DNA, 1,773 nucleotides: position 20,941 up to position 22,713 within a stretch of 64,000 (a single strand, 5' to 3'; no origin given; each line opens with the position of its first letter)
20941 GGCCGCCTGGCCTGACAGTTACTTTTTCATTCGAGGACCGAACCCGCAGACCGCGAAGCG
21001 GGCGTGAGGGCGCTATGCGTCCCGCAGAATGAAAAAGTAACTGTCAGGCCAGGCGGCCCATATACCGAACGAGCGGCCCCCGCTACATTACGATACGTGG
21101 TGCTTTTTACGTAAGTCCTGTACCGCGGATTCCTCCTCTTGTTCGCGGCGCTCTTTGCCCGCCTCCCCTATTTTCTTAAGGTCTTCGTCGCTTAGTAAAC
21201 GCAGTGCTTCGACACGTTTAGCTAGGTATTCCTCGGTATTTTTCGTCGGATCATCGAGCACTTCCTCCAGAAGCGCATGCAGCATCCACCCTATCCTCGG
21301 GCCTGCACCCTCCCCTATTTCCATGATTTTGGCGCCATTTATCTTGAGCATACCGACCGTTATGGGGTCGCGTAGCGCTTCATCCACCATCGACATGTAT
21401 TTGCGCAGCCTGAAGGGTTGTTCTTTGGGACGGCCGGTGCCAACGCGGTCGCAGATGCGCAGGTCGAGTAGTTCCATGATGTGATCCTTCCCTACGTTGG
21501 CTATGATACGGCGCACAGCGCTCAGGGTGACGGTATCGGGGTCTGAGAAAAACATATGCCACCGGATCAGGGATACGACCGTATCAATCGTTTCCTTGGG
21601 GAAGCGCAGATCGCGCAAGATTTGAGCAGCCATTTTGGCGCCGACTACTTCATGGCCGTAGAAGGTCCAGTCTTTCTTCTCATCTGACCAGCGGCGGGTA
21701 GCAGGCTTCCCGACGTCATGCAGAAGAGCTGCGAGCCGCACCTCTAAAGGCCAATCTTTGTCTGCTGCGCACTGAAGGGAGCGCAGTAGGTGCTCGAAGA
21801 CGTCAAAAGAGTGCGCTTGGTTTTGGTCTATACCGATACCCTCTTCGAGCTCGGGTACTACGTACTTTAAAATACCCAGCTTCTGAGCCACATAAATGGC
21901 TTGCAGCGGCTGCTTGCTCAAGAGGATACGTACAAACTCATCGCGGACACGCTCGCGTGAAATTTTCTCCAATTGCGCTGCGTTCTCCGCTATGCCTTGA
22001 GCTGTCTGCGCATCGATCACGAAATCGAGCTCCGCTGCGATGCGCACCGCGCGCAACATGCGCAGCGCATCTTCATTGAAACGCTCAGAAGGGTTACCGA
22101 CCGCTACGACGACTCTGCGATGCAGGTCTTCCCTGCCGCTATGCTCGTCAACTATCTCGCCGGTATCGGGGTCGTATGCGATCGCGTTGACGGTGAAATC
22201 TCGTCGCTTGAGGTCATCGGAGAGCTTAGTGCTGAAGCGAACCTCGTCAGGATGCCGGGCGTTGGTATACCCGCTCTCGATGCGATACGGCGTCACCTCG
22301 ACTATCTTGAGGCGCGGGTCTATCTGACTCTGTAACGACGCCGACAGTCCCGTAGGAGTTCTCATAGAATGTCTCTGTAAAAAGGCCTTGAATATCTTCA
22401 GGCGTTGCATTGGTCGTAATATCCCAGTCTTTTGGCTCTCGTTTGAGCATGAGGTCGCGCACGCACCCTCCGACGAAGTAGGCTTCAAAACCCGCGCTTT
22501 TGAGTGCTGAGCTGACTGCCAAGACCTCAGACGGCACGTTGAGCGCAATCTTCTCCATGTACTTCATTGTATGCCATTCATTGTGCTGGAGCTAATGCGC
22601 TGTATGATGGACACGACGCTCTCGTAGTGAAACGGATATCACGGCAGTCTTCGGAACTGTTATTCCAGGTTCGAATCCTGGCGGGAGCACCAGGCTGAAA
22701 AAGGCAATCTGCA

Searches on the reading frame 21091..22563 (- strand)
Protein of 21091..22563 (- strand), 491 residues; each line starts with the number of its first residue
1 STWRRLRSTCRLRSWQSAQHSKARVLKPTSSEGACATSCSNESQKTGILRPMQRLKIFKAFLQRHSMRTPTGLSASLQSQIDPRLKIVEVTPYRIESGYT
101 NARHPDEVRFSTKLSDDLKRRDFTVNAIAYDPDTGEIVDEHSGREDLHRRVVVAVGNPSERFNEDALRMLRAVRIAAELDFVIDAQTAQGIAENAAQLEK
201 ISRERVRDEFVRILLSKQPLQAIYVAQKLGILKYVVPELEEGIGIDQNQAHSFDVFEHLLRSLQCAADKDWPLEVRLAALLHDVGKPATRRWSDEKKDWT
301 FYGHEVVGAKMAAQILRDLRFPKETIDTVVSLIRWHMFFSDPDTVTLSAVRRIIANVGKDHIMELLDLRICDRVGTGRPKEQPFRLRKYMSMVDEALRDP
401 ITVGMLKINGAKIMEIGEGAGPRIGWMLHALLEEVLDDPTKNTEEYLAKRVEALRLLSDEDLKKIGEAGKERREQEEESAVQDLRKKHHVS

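Call 61: search_protein_families(library=pfam, proteins=[window:21091-22563:-], max_evalue=0.001)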
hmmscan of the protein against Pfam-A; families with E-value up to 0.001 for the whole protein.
window:21091-22563:- (491 aa): 4 families
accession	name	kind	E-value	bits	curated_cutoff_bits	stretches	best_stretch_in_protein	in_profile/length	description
PF01743.26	PolyA_pol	-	5.6e-19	69.2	23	1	81-152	55-125/126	Poly A polymerase head domain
PF12627.12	PolyA_pol_RNAbd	-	3.1e-17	62.5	22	1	180-241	1-62/64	Probable RNA and SrmB- binding site of polymerase A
PF01966.28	HD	-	8.7e-14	52.2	22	1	255-351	1-93/116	HD domain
PF13735.12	tRNA_NucTran2_2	-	1.1e-06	29.2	27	1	292-449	3-147/149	tRNA nucleotidyltransferase domain 2 putative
